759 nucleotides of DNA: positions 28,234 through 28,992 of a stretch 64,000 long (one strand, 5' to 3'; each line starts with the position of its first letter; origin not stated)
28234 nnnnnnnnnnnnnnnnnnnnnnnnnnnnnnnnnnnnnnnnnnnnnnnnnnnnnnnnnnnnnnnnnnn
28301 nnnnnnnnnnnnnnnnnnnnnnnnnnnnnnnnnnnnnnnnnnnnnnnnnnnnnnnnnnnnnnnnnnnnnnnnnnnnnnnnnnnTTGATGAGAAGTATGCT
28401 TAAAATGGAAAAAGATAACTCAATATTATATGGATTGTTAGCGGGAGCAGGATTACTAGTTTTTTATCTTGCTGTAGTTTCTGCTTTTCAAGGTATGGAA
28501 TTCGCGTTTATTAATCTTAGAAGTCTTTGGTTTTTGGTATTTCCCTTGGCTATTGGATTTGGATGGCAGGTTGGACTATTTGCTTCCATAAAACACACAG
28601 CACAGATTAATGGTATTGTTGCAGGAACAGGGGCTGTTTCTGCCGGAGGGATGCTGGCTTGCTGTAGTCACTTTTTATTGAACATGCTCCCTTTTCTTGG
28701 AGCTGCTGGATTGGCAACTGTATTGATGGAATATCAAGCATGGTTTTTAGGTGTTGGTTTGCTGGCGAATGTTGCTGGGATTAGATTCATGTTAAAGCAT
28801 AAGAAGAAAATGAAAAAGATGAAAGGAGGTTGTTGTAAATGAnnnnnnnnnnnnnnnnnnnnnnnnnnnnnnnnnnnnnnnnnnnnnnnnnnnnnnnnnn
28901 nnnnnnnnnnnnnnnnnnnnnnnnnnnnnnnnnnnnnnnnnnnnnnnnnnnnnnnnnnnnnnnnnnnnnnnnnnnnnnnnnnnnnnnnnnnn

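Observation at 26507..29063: Seven tightly packed co-directional genes for short anchored Cys/His/Met-motif proteins around a DUF411 (CopG-like) gene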

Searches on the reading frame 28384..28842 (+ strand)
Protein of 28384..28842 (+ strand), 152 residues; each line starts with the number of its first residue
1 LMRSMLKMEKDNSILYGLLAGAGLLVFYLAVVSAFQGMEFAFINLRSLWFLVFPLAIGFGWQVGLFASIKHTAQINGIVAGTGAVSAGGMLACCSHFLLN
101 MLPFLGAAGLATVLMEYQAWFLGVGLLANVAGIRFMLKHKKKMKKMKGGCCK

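Call 3: search_protein_families(library=pfam, proteins=[window:28384-28842:+], max_evalue=1)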
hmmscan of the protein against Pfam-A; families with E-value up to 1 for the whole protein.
window:28384-28842:+ (152 aa): 0 families

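Call 4: search_protein_families(library=ncbifam, proteins=[window:28384-28842:+], max_evalue=1)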
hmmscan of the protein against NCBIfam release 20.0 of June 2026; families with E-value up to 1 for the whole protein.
window:28384-28842:+ (152 aa): 0 families

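Call 7: find_homologous_proteins(query=window:28405-28842:+, max_evalue=0.01)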
Query window:28405-28842:+ (145 aa): 219 proteins with E <= 0.01 among 1384 candidates; the best 120 are listed.
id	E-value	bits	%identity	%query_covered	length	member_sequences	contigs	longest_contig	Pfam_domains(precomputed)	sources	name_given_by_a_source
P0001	6.6e-88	310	100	100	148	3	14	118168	-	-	-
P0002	6.5e-61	223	69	100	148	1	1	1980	-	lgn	-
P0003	3.3e-60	220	68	99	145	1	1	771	-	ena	-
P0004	3.8e-60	220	63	99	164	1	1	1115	-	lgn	-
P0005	4.5e-60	220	69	98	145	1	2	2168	-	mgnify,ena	mgnify:CR=1 FL=1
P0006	6.6e-60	219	68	99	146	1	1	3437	-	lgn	-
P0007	1.0e-59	219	69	94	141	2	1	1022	-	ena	-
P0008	1.3e-59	218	68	100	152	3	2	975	-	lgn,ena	-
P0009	1.4e-59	218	66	100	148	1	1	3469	-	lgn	-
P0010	1.6e-59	218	71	98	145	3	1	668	-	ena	-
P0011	1.9e-59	218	69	90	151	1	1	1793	-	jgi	jgi:P-type Cu+ transporter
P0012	2.5e-59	217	68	100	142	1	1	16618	-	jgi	jgi:P-type Cu+ transporter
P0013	3.6e-59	217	68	98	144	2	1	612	-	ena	-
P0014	3.9e-59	217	67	99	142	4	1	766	-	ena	-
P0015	4.8e-59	216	68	90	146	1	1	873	-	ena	-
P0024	1.3e-58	215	65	99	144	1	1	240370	-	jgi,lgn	jgi:hypothetical protein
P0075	2.8e-56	208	70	97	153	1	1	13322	-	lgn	-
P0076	3.0e-56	207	67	99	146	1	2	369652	-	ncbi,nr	ncbi:MAG: hypothetical protein NUV97_02110 [archaeon]|nr:hypothetical protein [archaeon] MCR4323745.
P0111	9.5e-55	203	66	99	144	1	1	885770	-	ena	-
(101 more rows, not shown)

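Call 10: find_encoding_contigs(protein=P0076, flank=6000, max_places=2)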
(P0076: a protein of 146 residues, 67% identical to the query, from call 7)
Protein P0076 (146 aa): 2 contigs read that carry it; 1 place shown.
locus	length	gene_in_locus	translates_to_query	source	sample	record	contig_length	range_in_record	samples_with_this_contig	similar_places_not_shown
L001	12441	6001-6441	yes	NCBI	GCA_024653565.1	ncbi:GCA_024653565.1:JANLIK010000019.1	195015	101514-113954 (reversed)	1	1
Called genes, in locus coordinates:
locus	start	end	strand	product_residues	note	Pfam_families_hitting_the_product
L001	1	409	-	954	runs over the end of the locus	PF02463:SMC_N, PF13175:AAA_15, PF13304:AAA_21 (weak), PF13476:AAA_23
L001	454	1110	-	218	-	PF01351:RNase_HII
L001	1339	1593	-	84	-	-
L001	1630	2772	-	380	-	PF00390:malic, PF03949:Malic_M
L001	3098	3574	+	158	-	PF24034:DUF7343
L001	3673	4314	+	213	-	-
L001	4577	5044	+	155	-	PF04214:DUF411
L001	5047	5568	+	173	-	-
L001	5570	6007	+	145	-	-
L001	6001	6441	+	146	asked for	-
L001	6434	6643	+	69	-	-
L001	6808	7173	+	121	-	-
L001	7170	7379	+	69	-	-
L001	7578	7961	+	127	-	PF03625:DUF302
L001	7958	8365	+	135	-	PF13473:Cupredoxin_1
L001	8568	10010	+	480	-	PF00403:HMA, PF02683:DsbD_TM, PF13386:DsbD_2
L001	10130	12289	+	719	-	PF00403:HMA (weak), PF00122:E1-E2_ATPase, PF08282:Hydrolase_3 (faint), PF00702:Hydrolase, PF12710:HAD (faint)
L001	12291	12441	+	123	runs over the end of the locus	-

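Call 11: find_encoding_contigs(protein=P0111, flank=6000, max_places=2)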
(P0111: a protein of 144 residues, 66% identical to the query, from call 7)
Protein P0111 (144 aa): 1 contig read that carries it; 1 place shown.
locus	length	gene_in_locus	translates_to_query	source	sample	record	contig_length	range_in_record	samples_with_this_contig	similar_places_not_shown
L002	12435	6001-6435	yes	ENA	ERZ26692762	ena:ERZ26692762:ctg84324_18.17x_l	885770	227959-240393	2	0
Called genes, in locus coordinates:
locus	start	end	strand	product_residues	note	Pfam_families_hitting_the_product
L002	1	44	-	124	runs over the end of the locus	-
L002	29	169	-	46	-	-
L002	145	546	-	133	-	-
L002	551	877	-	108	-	PF04956:TrbC, PF18895:T4SS_pilin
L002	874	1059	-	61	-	-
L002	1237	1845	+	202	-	PF01170:UPF0020 (faint), PF01555:N6_N4_Mtase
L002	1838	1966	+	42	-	-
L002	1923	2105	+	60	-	-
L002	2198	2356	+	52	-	-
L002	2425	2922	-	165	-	PF12802:MarR_2 (faint), PF13412:HTH_24 (weak), PF24034:DUF7343, PF01047:MarR (weak)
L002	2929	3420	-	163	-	PF01047:MarR (weak), PF12802:MarR_2, PF13412:HTH_24 (weak), PF24034:DUF7343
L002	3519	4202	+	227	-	-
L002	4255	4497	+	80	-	-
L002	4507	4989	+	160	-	PF04214:DUF411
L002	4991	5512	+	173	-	-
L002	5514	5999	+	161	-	-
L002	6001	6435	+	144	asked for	-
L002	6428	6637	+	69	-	-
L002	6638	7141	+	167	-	-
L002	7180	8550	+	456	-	PF07732:Cu-oxidase_3, PF00394:Cu-oxidase, PF07731:Cu-oxidase_2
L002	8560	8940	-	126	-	-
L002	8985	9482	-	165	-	PF13473:Cupredoxin_1 (weak), PF00116:COX2 (weak)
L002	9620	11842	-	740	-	PF00403:HMA, PF00122:E1-E2_ATPase, PF00702:Hydrolase, PF12710:HAD (weak), PF08282:Hydrolase_3 (weak)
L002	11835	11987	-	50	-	-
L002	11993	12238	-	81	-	-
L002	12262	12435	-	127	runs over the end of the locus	PF03625:DUF302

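Call 12: find_encoding_contigs(protein=P0024, flank=6000, max_places=2)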
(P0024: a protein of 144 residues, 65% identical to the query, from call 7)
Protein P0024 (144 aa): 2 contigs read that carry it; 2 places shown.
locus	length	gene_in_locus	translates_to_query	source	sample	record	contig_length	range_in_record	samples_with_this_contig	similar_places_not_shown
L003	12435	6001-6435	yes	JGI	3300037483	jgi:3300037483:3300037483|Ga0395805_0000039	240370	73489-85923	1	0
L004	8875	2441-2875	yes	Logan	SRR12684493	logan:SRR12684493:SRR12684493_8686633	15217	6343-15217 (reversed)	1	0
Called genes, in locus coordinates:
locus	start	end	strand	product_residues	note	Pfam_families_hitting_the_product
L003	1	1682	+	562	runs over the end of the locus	PF00082:Peptidase_S8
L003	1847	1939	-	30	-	-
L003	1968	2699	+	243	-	-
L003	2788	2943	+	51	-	-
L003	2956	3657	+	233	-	-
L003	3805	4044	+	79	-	-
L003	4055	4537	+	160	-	PF04214:DUF411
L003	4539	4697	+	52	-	-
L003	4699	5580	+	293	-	PF00581:Rhodanese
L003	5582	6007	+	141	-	-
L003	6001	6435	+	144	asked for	-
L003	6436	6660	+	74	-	-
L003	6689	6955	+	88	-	PF18926:DUF5676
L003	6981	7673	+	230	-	PF18916:Lycopene_cyc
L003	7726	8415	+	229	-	-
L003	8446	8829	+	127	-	-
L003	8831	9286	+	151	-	-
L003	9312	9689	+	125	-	PF12840:HTH_20 (weak), PF01022:HTH_5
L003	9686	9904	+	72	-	PF00403:HMA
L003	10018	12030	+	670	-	PF00122:E1-E2_ATPase, PF00702:Hydrolase, PF08282:Hydrolase_3 (faint)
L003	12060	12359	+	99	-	-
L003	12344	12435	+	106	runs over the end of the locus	-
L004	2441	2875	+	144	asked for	-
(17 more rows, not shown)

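Call 14: search_solved_structures(query=A1, max_evalue=10, show_alignments=3)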
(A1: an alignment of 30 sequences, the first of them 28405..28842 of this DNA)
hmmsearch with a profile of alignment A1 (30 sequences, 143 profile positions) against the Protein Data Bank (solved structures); distinct sequences matched with E-value up to 10: 0.

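Call 15: find_related_loci(query=A1, collection=genome_contigs, flank=9000)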
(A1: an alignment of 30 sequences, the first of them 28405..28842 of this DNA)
Query A1 (145 aa) in genome_contigs; peptide patterns used: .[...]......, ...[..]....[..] (x = any residue, [..] = any of these).
246 stretches matched a pattern; 223 encode a relative of the query (tblastn E <= 1e-3); the best 80 are kept; 80 distinct loci.
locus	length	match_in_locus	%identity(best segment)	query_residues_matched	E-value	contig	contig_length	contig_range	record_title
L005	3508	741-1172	66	1-144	2e-63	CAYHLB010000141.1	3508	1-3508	MAG TPA_asm: Candidatus Woesearchaeota archaeon isolate ERP119705_co13_510 genome assembly, contig: NODE_35060_length_35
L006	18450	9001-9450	65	1-144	4e-63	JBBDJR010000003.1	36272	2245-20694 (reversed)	MAG: Candidatus Pacearchaeota archaeon isolate LejiaA_36_51 Lejia_A_1839_length_36272_cov_31, whole genome shotgun seque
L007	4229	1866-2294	67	1-143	2e-62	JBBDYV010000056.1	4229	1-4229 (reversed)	MAG: Candidatus Pacearchaeota archaeon isolate LejiaD_34_9 Lejia_D_27195_length_4229_cov_5, whole genome shotgun sequenc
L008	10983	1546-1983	66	1-145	7e-62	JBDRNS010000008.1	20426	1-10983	MAG: archaeon isolate MEGAHIT-group-1.908 k141_8232856, whole genome shotgun sequence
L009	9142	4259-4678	68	1-140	8e-62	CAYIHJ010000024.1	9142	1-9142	MAG TPA_asm: Candidatus Woesearchaeota archaeon isolate ERP119705_co22_52 genome assembly, contig: NODE_5942_length_9142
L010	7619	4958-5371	68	3-140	2e-61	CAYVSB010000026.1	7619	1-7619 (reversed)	MAG TPA_asm: Candidatus Woesearchaeota archaeon isolate SRP050083_co2_409 genome assembly, contig: NODE_8360_length_7619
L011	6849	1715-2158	64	1-144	2e-61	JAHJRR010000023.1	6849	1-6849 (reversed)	MAG: Nanoarchaeota archaeon isolate OS_PC_MetaG.mb.16 OS_PC_MetaG.mb.16_k141_154440, whole genome shotgun sequence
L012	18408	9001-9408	66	3-138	2e-61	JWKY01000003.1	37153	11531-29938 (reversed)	MAG: archaeon GW2011_AR19 QT10_C0003, whole genome shotgun sequence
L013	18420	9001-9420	67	2-144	4e-61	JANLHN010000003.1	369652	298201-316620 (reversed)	MAG: Nanoarchaeota archaeon isolate P6-18 k99_20654, whole genome shotgun sequence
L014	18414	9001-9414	67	1-138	1e-60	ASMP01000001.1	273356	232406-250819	Nanoarchaeota archaeon SCGC AAA011-D5 A11D05DRAFT_contig_0_0.1_C, whole genome shotgun sequence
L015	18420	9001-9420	66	2-144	1e-60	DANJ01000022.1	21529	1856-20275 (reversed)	MAG TPA_asm: Candidatus Pacearchaeota archaeon UBA92 UBA92_contig_5988, whole genome shotgun sequence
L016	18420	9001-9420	61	1-140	7e-60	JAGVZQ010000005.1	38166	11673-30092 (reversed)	Candidatus Woesearchaeota archaeon isolate RIFCSPLOWO2_02_FULL_32_17 rifcsplowo2_02_scaffold_1099, whole genome shotgun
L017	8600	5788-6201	62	1-138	1e-59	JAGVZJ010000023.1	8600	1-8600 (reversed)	Candidatus Woesearchaeota archaeon isolate RIFCSPLOWO2_02_FULL_34_11 rifcsplowo2_02_scaffold_15317, whole genome shotgun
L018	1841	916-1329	64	1-138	3e-61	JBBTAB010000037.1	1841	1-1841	MAG: Nanoarchaeota archaeon isolate H43-bin082_1 H43_bin082_1_000000000037, whole genome shotgun sequence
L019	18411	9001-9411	63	1-137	1e-58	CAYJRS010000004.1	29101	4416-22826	MAG TPA_asm: Candidatus Woesearchaeota archaeon isolate ERP125453_co1_447 genome assembly, contig: NODE_1368_length_2910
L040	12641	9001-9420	55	2-144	1e-50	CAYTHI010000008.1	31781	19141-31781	MAG TPA_asm: Candidatus Woesearchaeota archaeon isolate SRP269290_co7_531 genome assembly, contig: NODE_391_length_31781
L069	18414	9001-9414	43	3-137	2e-29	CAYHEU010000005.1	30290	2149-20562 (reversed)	MAG TPA_asm: uncultured Candidatus Saccharibacteria bacterium isolate ERP119705_co13_212 genome assembly, contig: NODE_1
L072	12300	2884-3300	42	4-138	1e-27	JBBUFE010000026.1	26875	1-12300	MAG: Patescibacteria group bacterium isolate H52-bin063_1 H52_bin063_1_000000000026, whole genome shotgun sequence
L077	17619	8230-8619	39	8-136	1e-26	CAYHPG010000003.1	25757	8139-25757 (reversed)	MAG TPA_asm: uncultured Gammaproteobacteria bacterium isolate ERP119705_co14_260 genome assembly, contig: NODE_1596_leng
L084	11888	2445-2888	37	1-138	1e-25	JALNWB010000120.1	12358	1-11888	MAG: Ignavibacteriaceae bacterium isolate SO_2016_GW1 bin 51 scaffold09053_OW334_2016, whole genome shotgun sequence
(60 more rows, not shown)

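Call 38: predict_structure(alignment_id=A1)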
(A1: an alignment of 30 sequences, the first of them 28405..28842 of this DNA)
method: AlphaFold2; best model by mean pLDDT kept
length: 145 residues; sequences in the alignment: 30
mean_pLDDT: 71.5   pTM: 0.34
mean pLDDT of the five models: 71.5, 67.1, 54.8, 54.6, 53.0
residues with pLDDT >= 90: 0; 70-90: 100; 50-70: 40; < 50: 5
segments of 3 or more residues with pLDDT < 50: 143-145
pLDDT, mean of each block of 10 residues (from residue 1): 66 76 72 74 74 74 73 65 70 70 69 75 82 73 47
secondary structure, 60 per line:
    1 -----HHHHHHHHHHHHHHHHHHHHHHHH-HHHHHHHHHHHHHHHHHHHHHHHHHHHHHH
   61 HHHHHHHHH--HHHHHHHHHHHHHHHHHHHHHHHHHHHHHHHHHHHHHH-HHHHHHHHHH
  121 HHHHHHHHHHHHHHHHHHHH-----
elements in order: H6-29 H31-69 H72-109 H111-140

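Call 59: search_protein_representatives(alignment_id=A3)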
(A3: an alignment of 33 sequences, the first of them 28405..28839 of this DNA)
Query: 33 sequences, 147 profile positions. Proteins with E-value up to 0.001 (for the whole library): 1008; up to 1e-10: 769; up to 1e-30: 239. The best 150 are listed.
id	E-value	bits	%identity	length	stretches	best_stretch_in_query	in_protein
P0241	4.3e-50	185.5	-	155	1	5-141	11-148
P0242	5.1e-50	185.2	-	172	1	7-144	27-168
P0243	5.4e-49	181.9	-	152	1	5-141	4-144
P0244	1.9e-46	173.7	-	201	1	5-143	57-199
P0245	3.9e-46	172.7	-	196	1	10-146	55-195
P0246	1.4e-45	170.8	-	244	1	9-145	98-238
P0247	4.6e-45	169.2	-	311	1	7-141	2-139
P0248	9.4e-45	168.2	-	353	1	6-141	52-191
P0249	1.0e-44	168.1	-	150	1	8-144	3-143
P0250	1.4e-44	167.6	-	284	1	7-141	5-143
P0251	1.6e-44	167.5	-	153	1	13-142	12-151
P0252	4.0e-44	166.1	-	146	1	7-143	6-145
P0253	1.4e-43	164.4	-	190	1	8-138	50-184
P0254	1.6e-43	164.2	-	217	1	12-140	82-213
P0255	4.8e-43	162.6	-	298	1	6-141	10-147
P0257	7.3e-43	162.0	-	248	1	5-142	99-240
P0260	2.5e-42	160.3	-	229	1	10-146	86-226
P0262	2.3e-41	157.2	-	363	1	14-143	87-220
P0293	5.5e-38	146.2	-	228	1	7-136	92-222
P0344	5.0e-36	139.9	-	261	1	8-142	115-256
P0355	2.3e-35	137.7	-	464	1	7-138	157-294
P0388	3.2e-34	134.0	-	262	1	10-137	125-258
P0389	3.4e-34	133.9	-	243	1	12-141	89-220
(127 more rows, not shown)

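Call 61: search_protein_families(library=pfam, alignment_id=A5, max_evalue=0.001)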
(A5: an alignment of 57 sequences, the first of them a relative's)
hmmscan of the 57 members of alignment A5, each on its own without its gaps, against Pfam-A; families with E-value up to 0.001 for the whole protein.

A. member 1, P0244 (201 aa): 0 families

B. families by the number of members that match (of 57 scanned): 6 families
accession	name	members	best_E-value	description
PF04945.19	YHS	9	1.4e-16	YHS domain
PF00403.32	HMA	4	2.1e-21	Heavy-metal-associated domain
PF19335.5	HMBD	3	2.7e-14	Heavy metal binding domain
PF00248.27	Aldo_ket_red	1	1.5e-07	Aldo/keto reductase family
PF11928.13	DUF3446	1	5.8e-06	Early growth response N-terminal domain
PF01545.26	Cation_efflux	1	0.00053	Cation efflux family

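Call 65: find_encoding_contigs(protein=P0075, flank=7000, max_places=1)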
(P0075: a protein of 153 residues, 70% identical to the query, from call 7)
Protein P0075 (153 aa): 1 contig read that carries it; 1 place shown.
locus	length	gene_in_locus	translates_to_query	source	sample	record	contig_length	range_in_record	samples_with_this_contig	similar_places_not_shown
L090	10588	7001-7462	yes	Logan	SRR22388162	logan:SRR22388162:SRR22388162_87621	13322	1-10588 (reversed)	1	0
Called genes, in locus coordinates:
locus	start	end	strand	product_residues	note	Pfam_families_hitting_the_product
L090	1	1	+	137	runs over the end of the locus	PF00581:Rhodanese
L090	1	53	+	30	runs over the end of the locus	-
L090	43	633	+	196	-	-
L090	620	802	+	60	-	PF26477:DUF8150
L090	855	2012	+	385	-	-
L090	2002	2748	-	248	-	PF01978:TrmB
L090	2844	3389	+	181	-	-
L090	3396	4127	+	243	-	PF10294:Methyltransf_16 (weak), PF05175:MTS, PF06325:PrmA, PF13847:Methyltransf_31, PF13649:Methyltransf_25 (weak)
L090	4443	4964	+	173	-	PF01909:NTP_transf_2, PF18765:Polbeta (weak)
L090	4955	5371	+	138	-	-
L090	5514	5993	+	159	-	PF04214:DUF411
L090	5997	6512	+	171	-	-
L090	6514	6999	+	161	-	-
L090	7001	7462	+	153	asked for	-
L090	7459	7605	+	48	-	-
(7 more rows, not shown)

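Call 68: search_protein_families(library=pfam, proteins=[P0246, P0257, P0260, P0254, P0293, P0344, P0388, P0389, P0355, P0262], max_evalue=0.001)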
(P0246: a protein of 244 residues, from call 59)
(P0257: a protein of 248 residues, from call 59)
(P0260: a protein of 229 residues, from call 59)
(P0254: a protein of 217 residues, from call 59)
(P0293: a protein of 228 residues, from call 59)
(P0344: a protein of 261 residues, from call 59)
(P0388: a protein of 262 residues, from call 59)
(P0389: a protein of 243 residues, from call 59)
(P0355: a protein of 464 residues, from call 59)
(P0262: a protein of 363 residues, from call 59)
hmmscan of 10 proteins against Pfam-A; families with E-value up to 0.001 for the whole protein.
P0246 (244 aa): 2 families
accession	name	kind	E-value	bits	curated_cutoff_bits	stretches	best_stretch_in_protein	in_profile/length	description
PF04945.19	YHS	-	1.6e-15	57.3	30.3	1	5-49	2-46/47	YHS domain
PF19335.5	HMBD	-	2.3e-13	50.3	23.6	1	61-86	2-27/28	Heavy metal binding domain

P0257 (248 aa): 0 families

P0260 (229 aa): 1 family
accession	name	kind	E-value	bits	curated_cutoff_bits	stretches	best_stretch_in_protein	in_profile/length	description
PF04945.19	YHS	-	1.4e-16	60.6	30.3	1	30-73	2-45/47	YHS domain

P0254 (217 aa): 1 family
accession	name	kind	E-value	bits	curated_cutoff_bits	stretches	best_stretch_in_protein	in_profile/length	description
PF04945.19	YHS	-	1.6e-11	44.4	30.3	1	2-46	1-44/47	YHS domain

P0293 (228 aa): 0 families

P0344 (261 aa): 2 families
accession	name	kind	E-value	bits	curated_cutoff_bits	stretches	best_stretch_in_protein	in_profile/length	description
PF00403.32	HMA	-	6.8e-15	55.6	24.8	1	27-84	4-61/62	Heavy-metal-associated domain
PF01545.26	Cation_efflux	-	0.00053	20.3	26.6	0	124-245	73-181/198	Cation efflux family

P0388 (262 aa): 1 family
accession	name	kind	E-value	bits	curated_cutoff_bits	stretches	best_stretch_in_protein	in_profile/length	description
PF00403.32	HMA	-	1.3e-14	54.8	24.8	1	30-88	3-61/62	Heavy-metal-associated domain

P0389 (243 aa): 1 family
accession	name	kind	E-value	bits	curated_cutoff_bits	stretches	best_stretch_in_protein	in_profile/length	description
PF00403.32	HMA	-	5.9e-09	36.6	24.8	1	15-74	2-61/62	Heavy-metal-associated domain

P0355 (464 aa): 1 family
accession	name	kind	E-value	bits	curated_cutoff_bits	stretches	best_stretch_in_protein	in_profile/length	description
PF00403.32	HMA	-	2.1e-21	76.5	24.8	2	15-73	1-62/62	Heavy-metal-associated domain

P0262 (363 aa): 1 family
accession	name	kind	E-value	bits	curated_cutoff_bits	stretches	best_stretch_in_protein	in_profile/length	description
PF04945.19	YHS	-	1.6e-07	31.6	30.3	1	10-54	1-44/47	YHS domain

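Call 73: search_protein_families(library=pfam, proteins=[L040:8535-8978:+, L001:5570-6004:+, L002:5514-5996:+, L001:5041-5565:+, L072:3306-3770:+, L001:6652-7170:+, L003:7726-8412:+, L005:1835-2107:+, L003:6689-6952:+, L005:3035-3235:+], max_evalue=0.01)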
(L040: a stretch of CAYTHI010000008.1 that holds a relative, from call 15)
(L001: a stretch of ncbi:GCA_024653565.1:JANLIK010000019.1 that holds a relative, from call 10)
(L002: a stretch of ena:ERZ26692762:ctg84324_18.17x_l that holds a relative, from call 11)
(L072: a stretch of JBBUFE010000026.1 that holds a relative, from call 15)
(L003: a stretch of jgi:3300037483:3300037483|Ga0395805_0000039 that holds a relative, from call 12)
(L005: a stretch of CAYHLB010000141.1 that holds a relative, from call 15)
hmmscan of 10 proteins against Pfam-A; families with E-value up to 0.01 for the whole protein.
L040:8535-8978:+ (148 aa): 1 family
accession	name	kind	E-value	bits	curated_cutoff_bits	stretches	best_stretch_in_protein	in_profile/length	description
PF13798.11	PCYCGC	-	3.3e-14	53.5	25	1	39-138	50-141/153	Protein of unknown function with PCYCGC motif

L001:5570-6004:+ (145 aa): 0 families

L002:5514-5996:+ (161 aa): 0 families

L001:5041-5565:+ (175 aa): 0 families

L072:3306-3770:+ (155 aa): 1 family
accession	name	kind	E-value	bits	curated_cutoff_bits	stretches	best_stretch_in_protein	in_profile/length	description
PF18705.7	DUF5643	-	6e-05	23.4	34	1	88-142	46-98/115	Family of unknown function (DUF5643)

L001:6652-7170:+ (173 aa): 1 family
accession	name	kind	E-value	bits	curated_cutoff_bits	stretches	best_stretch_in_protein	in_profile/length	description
PF03896.21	TRAP_alpha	-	0.0077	15.9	24.7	1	14-88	84-150/180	Translocon-associated protein (TRAP), alpha subunit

L003:7726-8412:+ (229 aa): 0 families

L005:1835-2107:+ (91 aa): 1 family
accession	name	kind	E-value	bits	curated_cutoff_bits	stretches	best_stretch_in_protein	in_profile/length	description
PF00487.30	FA_desaturase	-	0.0026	18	29.7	1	8-77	120-186/253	Fatty acid desaturase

L003:6689-6952:+ (88 aa): 1 family
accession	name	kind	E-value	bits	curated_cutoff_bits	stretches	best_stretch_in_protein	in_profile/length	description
PF18926.5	DUF5676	-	8.5e-21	75.1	27.6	1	6-86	1-81/82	2TM family of unknown function (DUF5676)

L005:3035-3235:+ (67 aa): 1 family
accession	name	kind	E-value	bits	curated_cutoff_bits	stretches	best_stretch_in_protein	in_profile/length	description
PF11127.14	YgaP-like_TM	-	8.1e-12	45.6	25.3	1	3-65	2-63/66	Inner membrane protein YgaP-like, transmembrane domain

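Call 79: search_protein_families(library=ncbifam, proteins=[P0246, P0262, P0248, P0344, L072:2869-3306:+, L084:2451-2897:+, L072:3306-3770:+, L040:8535-8978:+, L001:5041-5565:+, L001:5570-6004:+], max_evalue=0.01)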
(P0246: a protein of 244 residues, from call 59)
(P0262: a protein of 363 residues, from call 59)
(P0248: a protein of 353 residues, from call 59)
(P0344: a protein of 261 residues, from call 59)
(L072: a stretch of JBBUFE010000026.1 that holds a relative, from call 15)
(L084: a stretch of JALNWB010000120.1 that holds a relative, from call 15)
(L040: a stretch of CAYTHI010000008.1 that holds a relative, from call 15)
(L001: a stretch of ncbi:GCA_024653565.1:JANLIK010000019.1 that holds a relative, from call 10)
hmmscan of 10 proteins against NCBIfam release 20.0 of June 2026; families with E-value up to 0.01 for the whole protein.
P0246 (244 aa): 1 family
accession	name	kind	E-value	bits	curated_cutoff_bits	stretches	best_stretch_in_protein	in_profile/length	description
NF041384.1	YHS_seleno_dom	subfamily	0.00039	20.7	70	1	12-47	18-53/113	YHS domain-containing (seleno)protein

P0262 (363 aa): 0 families

P0248 (353 aa): 0 families

P0344 (261 aa): 13 families
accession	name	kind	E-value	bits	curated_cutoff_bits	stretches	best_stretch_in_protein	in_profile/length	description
NF047957.1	CopZ_AFE_1862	equivalog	9.5e-15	54.8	85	1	25-86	3-61/62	CopZ family metallochaperone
NF041115.1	UxxU_metal_bind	equivalog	6.6e-12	45.4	95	1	24-86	7-69/74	metal-binding (seleno)protein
NF010311.1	PRK13748.1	subfamily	8.7e-12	44.6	600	1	25-90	3-67/560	mercury(II) reductase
NF033795.1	chaper_CopZ_Bs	exception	1e-11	44.8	91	1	25-84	4-63/66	copper chaperone CopZ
NF033556.1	MerTP_fusion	equivalog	4.8e-11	42.6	180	1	21-85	120-184/186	mercuric transport protein MerTP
NF033794.2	chaper_CopZ_Eh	exception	2.1e-10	40.6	95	1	25-86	4-65/68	copper chaperone CopZ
NF007952.0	PRK10671.1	equivalog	2.4e-10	39.2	1316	1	26-119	108-191/838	copper-exporting P-type ATPase CopA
TIGR02052.1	MerP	equivalog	7e-10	39.3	92.55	1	23-85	25-87/92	mercury resistance system periplasmic binding protein MerP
TIGR00003.1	TIGR00003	subfamily_domain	1.2e-09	38.3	62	1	25-85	4-64/66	copper ion binding protein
NF045683.1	MerT_CopZ_Se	exception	7.3e-05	22.3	375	1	23-86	164-227/235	MerT/CopZ fusion-like heavy metal transport selenoprotein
NF033781.1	chaper_CopP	exception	0.00018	21.6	112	1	24-84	3-62/65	copper-binding metallochaperone CopP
NF008262.1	PRK11033.1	equivalog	0.00096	17.7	1005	1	24-87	44-105/731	zinc/cadmium/mercury/lead-transporting ATPase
NF033775.1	P_type_ZntA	exception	0.0055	15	1240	1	21-86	48-111/732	Zn(II)/Cd(II)/Pb(II) translocating P-type ATPase ZntA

L072:2869-3306:+ (146 aa): 0 families

L084:2451-2897:+ (149 aa): 0 families

L072:3306-3770:+ (155 aa): 0 families

L040:8535-8978:+ (148 aa): 1 family
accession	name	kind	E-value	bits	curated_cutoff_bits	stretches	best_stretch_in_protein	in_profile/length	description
NF041379.1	OS_HP4_CYCXC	equivalog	1.2e-11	44.5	90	1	31-137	3-89/90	CYCXC family (seleno)protein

L001:5041-5565:+ (175 aa): 0 families

L001:5570-6004:+ (145 aa): 0 families
